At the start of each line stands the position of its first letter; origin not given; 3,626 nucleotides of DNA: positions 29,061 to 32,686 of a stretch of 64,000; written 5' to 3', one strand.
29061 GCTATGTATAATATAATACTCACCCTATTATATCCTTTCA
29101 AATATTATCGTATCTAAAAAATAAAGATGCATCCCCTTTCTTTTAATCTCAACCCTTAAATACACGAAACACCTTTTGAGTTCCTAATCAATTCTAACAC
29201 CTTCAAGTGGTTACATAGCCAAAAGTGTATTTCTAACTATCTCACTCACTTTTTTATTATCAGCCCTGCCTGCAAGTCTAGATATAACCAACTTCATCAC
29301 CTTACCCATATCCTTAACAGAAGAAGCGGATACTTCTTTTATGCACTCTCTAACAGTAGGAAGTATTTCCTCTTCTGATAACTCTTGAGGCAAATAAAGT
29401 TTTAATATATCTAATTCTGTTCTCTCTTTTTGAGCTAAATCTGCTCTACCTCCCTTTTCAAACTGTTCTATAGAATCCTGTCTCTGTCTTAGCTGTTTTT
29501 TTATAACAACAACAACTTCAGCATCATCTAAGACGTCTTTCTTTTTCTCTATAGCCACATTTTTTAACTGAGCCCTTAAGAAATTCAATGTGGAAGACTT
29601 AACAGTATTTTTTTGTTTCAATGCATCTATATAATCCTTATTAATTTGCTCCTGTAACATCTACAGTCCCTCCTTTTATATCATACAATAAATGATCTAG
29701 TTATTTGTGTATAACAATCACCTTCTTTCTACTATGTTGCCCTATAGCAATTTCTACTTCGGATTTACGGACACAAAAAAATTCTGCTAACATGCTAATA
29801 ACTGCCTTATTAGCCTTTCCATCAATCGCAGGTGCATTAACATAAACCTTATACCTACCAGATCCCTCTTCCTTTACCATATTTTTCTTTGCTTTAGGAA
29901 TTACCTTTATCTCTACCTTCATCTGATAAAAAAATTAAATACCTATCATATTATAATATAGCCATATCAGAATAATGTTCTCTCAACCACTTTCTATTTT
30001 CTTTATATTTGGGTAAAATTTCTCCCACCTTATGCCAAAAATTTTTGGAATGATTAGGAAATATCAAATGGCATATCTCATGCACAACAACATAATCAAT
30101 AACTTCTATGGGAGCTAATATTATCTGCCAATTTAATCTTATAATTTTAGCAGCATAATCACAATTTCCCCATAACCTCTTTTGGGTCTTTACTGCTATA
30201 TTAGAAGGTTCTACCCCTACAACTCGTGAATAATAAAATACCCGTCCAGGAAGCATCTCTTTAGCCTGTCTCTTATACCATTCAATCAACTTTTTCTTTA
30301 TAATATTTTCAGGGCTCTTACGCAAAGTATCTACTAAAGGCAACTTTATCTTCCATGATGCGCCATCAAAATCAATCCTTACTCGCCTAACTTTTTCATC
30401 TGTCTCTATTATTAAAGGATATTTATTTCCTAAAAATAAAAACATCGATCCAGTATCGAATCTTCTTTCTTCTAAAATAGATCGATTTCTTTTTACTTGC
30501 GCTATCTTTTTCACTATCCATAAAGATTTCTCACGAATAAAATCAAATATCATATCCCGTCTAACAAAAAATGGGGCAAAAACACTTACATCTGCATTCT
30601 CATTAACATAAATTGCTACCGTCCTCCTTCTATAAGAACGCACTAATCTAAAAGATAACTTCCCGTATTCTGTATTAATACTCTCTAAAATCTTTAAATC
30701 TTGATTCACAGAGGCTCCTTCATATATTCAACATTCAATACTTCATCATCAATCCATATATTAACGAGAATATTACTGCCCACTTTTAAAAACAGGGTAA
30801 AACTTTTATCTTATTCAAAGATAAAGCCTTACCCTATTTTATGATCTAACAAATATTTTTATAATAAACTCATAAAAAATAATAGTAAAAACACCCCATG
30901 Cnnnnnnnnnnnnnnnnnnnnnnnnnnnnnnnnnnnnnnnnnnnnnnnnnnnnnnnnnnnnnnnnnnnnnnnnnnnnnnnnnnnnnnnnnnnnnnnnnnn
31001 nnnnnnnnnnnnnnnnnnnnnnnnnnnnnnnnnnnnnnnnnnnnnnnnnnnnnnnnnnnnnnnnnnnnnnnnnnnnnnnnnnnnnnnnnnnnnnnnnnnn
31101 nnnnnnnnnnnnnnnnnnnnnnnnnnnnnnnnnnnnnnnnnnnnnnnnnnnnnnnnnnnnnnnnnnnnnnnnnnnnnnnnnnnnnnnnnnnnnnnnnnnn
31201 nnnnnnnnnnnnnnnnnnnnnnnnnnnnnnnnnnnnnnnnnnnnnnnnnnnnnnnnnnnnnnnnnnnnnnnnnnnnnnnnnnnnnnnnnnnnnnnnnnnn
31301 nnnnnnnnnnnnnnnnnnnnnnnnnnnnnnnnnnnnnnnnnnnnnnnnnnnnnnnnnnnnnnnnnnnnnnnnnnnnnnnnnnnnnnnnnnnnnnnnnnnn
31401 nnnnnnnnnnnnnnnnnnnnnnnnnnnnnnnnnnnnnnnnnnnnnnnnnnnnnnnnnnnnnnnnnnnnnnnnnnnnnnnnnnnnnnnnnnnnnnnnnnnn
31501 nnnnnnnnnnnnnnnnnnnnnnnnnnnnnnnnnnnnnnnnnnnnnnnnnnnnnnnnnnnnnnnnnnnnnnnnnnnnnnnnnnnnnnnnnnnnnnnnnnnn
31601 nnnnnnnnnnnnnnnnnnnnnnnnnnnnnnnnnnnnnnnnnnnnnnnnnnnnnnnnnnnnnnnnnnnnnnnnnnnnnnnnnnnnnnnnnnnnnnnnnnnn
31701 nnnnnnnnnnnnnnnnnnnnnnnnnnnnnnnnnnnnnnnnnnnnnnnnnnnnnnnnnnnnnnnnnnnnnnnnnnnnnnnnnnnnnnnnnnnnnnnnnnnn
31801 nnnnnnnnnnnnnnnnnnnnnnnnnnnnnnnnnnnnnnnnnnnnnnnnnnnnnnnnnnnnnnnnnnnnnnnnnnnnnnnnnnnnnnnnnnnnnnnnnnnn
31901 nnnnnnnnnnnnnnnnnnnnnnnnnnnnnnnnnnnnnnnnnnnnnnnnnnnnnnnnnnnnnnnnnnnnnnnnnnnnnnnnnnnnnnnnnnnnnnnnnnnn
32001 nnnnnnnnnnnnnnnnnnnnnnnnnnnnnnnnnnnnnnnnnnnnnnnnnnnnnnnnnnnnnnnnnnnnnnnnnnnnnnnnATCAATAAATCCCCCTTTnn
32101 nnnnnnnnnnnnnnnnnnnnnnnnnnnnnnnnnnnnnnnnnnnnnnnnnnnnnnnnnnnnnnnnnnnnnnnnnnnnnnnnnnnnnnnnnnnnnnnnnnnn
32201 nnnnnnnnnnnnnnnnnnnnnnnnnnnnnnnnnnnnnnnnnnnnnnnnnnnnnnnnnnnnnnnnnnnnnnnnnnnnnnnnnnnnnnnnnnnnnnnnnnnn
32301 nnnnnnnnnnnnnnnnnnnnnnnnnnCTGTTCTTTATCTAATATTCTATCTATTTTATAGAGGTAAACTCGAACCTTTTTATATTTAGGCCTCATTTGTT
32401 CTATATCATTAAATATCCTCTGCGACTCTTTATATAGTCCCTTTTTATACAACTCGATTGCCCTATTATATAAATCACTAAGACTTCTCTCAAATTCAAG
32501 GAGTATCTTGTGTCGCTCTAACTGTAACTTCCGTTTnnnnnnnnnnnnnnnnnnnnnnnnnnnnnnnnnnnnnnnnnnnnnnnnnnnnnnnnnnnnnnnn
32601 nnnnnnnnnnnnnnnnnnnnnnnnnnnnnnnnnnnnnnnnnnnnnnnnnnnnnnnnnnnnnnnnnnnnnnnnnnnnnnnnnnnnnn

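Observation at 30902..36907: Two-gene unit: 1602-aa E/R/K-rich signal-peptide protein with ten ~41-aa TPR-like modules, followed by a PilZ-TM-coiled-coil protein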

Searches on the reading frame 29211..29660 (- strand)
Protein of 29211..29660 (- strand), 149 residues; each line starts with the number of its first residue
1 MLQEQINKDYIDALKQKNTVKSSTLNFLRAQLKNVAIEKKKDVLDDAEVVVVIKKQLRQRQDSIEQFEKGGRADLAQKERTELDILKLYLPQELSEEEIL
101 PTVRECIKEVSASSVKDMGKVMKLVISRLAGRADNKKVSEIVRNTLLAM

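Call 3: search_protein_families(library=pfam, proteins=[window:29211-29660:-], max_evalue=0.1)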
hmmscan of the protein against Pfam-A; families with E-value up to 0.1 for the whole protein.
window:29211-29660:- (149 aa): 3 families
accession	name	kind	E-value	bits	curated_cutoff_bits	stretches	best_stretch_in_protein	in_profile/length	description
PF09424.15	YqeY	-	1.5e-46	158.5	27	1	4-146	2-143/143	Yqey-like protein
PF12061.13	NB-LRR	-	0.052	13.3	28.7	1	2-52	196-246/295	Late blight resistance protein R1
PF21210.2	RNA_helicase_helical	-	0.058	14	27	0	42-126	15-98/108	Putative ATP-dependent RNA helicase, helical bundle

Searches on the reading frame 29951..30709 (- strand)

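Call 3: search_protein_families(library=pfam, proteins=[window:29951-30709:-], max_evalue=0.1)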
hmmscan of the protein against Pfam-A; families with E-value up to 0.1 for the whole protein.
window:29951-30709:- (252 aa): 3 families
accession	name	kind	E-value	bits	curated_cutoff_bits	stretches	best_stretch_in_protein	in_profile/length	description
PF01863.23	YgjP-like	-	1.4e-54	185.7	26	1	29-245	1-207/207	YgjP-like, metallopeptidase domain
PF08325.16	WLM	-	0.00012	22.7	26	1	200-236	79-115/190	WLM domain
PF10263.15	SprT-like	-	0.0004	20.7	25.6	1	172-226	22-84/108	SprT-like family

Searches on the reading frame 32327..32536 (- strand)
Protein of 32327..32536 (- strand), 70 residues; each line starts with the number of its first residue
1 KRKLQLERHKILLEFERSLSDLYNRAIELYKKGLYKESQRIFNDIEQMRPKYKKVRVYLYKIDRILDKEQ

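Call 62: find_related_loci(query=A5, collection=metagenome_contigs, flank=10000)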
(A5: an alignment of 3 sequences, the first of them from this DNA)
Query A5 (70 aa) in metagenome_contigs; peptide patterns used: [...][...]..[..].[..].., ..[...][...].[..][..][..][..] (x = any residue, [..] = any of these).
553 stretches matched a pattern; 2 encode a relative of the query (tblastn E <= 1e-3); 2 distinct loci.
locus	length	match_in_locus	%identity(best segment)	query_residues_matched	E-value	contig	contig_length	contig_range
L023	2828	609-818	91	1-70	3e-40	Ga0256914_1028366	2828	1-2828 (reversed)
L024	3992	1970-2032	76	19-39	4e-7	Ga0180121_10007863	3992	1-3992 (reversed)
